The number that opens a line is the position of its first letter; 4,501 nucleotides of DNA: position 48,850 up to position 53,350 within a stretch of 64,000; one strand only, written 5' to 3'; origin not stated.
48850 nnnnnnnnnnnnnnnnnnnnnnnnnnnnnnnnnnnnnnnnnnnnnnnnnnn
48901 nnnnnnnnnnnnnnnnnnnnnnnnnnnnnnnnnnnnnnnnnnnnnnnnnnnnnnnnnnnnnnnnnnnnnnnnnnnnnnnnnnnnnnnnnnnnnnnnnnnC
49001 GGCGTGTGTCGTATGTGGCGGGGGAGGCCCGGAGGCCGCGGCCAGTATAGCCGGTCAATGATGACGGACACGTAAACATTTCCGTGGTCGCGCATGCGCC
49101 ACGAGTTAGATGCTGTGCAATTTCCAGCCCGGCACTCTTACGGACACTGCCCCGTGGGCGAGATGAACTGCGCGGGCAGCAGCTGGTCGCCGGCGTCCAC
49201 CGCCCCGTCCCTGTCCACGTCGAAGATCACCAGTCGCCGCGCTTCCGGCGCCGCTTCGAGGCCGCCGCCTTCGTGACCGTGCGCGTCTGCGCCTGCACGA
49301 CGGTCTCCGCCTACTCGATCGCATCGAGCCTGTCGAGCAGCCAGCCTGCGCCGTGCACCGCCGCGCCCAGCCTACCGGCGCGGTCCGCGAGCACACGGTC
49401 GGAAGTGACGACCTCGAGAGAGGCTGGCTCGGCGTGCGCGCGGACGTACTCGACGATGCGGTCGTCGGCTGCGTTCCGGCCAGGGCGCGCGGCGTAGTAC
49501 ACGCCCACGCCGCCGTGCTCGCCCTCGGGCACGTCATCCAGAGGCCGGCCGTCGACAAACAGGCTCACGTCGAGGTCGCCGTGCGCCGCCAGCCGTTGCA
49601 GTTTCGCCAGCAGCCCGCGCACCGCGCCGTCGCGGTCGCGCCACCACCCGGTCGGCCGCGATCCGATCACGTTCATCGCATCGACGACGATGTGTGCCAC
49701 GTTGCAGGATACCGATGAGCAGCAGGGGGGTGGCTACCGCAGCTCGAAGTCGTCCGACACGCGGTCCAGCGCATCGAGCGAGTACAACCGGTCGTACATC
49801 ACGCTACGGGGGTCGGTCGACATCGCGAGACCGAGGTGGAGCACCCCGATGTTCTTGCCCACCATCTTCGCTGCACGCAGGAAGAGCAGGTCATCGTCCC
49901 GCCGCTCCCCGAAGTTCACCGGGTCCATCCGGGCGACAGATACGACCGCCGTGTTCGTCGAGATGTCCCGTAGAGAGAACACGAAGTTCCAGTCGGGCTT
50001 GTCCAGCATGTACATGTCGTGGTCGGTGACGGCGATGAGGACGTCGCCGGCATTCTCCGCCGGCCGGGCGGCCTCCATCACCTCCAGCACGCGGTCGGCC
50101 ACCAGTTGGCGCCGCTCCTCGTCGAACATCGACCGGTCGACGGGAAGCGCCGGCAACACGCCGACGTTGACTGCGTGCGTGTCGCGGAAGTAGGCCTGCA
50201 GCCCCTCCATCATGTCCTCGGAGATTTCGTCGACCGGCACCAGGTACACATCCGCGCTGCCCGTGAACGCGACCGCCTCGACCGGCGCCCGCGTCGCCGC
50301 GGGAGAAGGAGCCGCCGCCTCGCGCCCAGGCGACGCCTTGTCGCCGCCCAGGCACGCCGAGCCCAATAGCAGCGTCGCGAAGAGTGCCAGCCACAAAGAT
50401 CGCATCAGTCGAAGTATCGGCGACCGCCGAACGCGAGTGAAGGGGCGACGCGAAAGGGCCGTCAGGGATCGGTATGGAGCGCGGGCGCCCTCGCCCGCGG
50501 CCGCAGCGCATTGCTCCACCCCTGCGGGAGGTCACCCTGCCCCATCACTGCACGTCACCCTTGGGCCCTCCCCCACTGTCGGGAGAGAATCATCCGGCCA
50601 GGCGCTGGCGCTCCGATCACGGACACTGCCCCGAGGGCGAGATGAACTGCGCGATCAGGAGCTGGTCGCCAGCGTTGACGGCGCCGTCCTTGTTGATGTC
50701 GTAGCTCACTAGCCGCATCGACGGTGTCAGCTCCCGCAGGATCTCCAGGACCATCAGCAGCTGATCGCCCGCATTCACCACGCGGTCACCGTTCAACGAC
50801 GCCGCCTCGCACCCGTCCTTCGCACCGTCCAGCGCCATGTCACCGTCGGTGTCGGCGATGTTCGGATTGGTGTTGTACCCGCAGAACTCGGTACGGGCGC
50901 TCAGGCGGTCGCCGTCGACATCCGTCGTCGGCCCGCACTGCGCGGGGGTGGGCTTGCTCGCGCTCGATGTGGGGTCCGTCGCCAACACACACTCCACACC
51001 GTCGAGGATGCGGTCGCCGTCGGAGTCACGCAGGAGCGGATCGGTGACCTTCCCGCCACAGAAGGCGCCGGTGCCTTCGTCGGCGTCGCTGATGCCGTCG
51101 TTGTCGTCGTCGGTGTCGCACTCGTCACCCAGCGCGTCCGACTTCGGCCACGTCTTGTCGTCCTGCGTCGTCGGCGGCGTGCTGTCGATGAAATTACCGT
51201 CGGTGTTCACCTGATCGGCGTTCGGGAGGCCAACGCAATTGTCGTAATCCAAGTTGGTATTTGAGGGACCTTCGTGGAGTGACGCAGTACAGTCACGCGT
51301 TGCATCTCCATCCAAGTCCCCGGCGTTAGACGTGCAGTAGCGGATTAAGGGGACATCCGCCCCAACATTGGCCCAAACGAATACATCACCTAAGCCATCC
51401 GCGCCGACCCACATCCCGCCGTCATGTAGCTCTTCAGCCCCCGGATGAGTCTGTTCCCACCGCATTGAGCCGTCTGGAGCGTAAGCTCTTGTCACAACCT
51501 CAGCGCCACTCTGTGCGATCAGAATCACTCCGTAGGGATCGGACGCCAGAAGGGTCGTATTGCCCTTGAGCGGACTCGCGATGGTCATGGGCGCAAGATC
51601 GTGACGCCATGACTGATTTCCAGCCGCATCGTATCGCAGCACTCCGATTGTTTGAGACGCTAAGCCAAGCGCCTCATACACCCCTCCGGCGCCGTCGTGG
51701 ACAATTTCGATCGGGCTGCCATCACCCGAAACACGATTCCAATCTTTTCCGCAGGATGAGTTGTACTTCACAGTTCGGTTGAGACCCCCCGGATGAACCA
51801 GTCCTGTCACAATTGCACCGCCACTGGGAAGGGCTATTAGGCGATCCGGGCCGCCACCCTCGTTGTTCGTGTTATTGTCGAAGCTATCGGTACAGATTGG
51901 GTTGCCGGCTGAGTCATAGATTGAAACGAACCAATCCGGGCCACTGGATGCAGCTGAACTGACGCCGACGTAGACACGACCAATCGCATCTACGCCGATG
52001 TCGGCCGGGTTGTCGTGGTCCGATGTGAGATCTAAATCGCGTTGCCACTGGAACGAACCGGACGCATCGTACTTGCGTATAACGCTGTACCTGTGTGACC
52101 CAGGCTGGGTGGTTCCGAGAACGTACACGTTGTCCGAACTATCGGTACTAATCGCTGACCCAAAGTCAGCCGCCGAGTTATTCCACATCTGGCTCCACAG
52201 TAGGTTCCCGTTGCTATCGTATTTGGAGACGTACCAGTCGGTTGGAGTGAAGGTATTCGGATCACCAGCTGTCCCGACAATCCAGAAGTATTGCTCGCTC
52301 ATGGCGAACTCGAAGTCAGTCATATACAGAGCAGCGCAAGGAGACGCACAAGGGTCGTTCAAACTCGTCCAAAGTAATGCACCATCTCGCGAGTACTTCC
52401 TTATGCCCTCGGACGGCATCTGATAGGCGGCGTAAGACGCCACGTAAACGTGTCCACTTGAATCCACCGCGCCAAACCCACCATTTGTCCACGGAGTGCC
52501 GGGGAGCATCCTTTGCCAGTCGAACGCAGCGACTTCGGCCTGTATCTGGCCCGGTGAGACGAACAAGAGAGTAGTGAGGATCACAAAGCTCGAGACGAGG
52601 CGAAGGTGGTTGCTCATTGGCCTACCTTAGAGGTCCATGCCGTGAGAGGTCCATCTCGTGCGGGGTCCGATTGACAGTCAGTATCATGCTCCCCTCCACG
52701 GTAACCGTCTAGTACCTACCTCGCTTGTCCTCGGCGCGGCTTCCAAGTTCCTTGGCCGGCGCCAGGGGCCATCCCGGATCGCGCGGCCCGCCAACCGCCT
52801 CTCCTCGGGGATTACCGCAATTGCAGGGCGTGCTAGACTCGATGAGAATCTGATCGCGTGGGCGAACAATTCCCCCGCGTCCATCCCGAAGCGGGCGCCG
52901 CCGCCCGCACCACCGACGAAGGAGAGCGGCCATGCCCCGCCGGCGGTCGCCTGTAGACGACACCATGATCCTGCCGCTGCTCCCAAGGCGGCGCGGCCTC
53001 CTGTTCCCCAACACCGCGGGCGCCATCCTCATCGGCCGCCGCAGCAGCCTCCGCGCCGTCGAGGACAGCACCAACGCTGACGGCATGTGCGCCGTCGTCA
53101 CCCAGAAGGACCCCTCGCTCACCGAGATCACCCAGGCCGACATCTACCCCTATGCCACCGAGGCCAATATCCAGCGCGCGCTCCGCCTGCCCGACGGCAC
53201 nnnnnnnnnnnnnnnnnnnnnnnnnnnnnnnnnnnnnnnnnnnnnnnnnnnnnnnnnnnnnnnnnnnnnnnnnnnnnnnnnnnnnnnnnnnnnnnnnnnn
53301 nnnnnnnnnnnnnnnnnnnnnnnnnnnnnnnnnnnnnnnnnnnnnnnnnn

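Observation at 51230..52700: Abrupt low-GC segment (about 52% versus about 70%) covering the N-terminal beta-propeller of the 50617-52617 gene and its 5' leader: a mosaic, likely horizontally acquired domain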

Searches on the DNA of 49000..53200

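Call 62: search_rna_families(source=window, start=49000, end=53200, threshold=evalue, max_evalue=1)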
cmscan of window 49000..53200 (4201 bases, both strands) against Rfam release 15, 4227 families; matches with E-value up to 1: 0.
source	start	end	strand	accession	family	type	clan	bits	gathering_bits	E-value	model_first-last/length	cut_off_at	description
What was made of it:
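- On Horizontally acquired DNA (compositional and contextual criteria): There is no Rfam hit in 49000-53200 (call 62).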
